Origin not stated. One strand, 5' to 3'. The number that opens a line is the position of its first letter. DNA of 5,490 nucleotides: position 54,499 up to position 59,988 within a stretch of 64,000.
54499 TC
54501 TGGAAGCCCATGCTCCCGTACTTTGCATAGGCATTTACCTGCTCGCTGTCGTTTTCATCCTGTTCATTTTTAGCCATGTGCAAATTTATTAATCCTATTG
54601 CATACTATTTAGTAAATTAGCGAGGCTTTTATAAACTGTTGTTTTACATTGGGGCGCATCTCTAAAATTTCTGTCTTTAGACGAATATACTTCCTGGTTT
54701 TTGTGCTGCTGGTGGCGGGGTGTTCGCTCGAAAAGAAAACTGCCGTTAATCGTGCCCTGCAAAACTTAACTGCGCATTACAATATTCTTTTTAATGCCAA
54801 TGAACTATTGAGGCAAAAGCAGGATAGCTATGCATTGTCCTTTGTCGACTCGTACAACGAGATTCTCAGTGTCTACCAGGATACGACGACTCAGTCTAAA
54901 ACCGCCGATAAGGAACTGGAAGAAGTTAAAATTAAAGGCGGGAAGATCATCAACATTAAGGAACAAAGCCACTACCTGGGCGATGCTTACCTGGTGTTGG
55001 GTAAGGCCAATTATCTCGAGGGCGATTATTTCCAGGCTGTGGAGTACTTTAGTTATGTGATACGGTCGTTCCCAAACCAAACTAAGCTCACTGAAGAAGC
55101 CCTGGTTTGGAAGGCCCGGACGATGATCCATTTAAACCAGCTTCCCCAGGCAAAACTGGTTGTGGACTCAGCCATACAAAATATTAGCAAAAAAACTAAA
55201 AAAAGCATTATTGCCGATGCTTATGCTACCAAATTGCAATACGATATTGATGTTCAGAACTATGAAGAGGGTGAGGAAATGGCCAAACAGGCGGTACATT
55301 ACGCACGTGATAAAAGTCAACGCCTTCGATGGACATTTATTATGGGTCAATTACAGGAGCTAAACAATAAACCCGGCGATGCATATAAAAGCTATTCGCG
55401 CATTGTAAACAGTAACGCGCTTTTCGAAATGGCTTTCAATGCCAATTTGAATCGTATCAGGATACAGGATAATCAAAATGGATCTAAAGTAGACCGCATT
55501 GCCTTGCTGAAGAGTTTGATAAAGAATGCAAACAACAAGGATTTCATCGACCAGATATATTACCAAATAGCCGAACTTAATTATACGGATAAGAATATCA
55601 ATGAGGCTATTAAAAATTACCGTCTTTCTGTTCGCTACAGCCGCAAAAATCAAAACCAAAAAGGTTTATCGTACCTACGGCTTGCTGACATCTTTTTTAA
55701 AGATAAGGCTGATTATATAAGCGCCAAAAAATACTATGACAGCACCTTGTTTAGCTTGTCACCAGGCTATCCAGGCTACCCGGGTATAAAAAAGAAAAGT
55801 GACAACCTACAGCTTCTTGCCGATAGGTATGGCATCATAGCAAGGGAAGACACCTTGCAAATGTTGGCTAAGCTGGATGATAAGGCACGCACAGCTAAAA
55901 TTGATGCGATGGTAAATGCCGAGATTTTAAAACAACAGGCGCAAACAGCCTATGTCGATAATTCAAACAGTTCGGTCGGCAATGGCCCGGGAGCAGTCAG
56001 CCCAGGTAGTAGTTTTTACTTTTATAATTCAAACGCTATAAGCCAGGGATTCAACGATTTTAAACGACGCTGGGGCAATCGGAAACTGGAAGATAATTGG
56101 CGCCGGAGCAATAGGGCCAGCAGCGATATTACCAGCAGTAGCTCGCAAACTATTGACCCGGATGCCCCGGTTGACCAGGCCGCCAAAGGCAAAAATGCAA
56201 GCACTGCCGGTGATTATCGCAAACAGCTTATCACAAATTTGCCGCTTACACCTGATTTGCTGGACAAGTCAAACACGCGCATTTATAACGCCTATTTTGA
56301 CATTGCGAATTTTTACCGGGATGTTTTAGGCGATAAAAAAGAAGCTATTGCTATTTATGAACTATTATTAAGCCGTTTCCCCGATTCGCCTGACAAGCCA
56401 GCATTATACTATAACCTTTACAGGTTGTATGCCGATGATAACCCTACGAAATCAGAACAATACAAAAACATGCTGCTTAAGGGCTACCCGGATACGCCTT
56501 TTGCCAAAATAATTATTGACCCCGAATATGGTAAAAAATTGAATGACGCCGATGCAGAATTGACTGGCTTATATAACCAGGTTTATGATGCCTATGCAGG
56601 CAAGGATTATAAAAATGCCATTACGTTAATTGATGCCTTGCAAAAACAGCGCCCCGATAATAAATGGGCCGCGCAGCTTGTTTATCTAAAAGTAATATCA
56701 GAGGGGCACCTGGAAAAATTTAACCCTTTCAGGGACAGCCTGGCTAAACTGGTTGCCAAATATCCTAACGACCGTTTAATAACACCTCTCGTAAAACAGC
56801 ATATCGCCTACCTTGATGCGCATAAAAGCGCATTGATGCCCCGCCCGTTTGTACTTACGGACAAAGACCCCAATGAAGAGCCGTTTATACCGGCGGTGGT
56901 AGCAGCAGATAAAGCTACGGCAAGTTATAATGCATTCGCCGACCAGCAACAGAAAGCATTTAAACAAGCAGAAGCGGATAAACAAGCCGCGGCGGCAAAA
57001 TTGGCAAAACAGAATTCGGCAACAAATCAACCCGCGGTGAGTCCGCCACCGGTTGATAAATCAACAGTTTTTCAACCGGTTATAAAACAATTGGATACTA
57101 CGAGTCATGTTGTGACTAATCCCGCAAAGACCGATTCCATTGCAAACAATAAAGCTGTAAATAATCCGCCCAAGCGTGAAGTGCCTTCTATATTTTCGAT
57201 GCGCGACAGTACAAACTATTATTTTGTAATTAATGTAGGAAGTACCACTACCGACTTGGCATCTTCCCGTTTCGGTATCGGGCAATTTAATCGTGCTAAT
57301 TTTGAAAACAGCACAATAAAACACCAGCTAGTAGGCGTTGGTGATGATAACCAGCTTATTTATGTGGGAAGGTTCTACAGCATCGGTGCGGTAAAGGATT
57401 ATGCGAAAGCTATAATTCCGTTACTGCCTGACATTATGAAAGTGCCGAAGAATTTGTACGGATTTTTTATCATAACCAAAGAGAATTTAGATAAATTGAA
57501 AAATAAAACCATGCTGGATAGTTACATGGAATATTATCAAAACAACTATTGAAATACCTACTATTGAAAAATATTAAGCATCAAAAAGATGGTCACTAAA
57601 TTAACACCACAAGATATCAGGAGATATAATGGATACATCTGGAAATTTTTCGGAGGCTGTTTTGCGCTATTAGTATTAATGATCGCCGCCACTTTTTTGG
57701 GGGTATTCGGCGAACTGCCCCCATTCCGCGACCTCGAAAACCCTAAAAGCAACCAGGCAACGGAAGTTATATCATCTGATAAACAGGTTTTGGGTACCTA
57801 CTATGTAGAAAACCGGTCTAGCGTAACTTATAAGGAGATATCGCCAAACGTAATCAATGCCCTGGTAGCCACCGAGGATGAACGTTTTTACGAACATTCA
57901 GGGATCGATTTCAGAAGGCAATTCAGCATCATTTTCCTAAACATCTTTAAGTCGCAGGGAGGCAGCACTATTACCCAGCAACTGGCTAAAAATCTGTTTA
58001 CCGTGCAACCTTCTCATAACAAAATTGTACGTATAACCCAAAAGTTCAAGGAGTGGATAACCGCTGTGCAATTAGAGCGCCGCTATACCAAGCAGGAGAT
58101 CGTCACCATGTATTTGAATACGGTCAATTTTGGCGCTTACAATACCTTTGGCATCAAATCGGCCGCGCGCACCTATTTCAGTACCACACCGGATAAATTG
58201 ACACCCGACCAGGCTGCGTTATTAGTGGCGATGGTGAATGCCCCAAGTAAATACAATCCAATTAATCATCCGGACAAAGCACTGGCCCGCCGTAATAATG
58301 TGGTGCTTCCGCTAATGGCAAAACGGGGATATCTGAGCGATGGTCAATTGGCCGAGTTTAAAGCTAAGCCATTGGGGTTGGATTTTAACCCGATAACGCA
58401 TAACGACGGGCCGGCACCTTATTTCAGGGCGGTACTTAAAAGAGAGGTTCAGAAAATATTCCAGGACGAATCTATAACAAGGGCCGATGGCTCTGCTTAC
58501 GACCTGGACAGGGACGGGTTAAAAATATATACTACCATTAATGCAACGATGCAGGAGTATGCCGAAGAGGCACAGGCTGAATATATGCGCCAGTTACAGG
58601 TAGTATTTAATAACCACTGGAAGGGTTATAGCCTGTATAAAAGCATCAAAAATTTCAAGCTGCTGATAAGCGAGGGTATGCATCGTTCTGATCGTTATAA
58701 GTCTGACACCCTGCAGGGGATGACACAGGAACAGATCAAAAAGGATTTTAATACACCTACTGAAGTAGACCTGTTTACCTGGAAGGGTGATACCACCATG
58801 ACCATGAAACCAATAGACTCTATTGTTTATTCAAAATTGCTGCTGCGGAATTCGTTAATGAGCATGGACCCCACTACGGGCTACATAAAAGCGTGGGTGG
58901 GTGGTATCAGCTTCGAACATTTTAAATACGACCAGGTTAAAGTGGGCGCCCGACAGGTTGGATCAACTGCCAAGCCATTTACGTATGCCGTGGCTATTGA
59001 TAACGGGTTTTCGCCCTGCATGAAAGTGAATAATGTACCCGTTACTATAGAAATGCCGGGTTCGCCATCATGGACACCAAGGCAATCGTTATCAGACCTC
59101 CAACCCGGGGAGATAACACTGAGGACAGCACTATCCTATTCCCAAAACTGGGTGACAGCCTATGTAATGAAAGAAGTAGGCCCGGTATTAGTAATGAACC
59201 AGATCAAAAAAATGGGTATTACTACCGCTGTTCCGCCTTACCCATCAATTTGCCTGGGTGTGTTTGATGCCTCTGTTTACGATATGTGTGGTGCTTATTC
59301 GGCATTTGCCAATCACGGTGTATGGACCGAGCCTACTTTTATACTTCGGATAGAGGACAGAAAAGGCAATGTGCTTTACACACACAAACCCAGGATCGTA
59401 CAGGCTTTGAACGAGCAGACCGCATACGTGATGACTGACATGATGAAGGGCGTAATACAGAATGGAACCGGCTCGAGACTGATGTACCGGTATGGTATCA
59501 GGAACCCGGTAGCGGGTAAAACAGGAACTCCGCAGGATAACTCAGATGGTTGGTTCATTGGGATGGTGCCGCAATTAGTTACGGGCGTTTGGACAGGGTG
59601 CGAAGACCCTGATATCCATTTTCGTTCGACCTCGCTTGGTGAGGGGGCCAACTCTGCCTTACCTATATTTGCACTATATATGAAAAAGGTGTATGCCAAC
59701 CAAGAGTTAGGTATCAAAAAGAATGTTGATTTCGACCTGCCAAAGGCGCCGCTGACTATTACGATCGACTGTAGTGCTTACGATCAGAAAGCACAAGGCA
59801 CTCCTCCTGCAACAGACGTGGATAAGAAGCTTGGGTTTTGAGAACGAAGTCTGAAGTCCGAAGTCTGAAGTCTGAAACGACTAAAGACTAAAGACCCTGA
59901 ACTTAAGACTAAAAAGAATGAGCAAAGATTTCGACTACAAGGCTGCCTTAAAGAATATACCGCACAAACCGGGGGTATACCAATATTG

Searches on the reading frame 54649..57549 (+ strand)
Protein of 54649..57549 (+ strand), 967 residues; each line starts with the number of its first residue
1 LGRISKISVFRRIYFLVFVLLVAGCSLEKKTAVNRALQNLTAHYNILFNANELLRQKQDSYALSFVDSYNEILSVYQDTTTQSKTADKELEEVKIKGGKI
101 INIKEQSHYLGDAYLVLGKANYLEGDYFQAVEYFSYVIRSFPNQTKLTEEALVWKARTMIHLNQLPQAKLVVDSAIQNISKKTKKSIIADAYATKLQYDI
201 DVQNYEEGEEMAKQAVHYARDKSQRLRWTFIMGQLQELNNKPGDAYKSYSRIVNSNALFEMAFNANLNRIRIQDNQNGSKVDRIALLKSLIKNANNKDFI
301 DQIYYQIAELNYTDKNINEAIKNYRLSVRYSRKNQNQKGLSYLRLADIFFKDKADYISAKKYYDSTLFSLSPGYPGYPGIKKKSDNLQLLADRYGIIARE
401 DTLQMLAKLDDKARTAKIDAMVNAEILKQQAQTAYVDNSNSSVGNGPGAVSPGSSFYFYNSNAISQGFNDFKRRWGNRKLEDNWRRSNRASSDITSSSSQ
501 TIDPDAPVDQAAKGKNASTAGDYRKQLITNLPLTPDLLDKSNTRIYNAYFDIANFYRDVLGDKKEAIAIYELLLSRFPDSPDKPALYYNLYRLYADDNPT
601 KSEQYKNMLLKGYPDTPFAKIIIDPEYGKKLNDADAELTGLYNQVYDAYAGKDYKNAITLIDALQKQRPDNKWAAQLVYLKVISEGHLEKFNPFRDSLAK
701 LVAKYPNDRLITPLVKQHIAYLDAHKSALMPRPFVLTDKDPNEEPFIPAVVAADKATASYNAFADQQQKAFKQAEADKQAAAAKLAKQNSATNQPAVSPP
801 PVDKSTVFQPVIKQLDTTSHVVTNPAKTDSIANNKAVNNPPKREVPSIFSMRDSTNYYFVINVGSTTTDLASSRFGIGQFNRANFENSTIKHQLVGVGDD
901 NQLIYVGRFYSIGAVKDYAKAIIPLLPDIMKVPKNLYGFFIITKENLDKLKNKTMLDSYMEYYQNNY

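Call 68: search_protein_families(library=pfam, proteins=[window:54649-57549:+], max_evalue=0.00001)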
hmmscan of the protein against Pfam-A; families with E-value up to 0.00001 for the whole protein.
window:54649-57549:+ (967 aa): 1 family
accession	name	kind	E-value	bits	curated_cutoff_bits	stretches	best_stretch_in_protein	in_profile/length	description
PF13174.12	TPR_6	-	1.1e-13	51.3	26.3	0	548-580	2-33/33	Tetratricopeptide repeat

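Call 71: search_protein_families(library=ncbifam, proteins=[window:54649-57549:+], max_evalue=0.01)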
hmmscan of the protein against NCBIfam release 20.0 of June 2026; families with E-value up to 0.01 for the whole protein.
window:54649-57549:+ (967 aa): 3 families
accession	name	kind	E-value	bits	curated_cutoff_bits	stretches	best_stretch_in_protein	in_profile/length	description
NF052312.1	T9SS_PorW_SprE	equivalog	2.3e-172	575.3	250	1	19-711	2-710/716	type IX secretion system periplasmic lipoprotein PorW/SprE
TIGR02795.1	tol_pal_ybgF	equivalog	1.4e-08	35.3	90.1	1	106-178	34-105/119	tol-pal system protein YbgF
TIGR03302.1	OM_YfiO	subfamily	4.8e-08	32.8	81.4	0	632-677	27-72/239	outer membrane protein assembly factor BamD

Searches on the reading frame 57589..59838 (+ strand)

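Call 68: search_protein_families(library=pfam, proteins=[window:57589-59838:+], max_evalue=0.00001)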
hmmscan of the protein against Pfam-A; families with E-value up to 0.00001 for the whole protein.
window:57589-59838:+ (750 aa): 2 families
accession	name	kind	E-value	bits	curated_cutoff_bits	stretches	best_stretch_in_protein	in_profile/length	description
PF00912.28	Transgly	-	9.4e-57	191.7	27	1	66-239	3-174/178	Transglycosylase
PF00905.27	Transpeptidase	-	1.8e-22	80.3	22.1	1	425-662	5-267/299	Penicillin binding protein transpeptidase domain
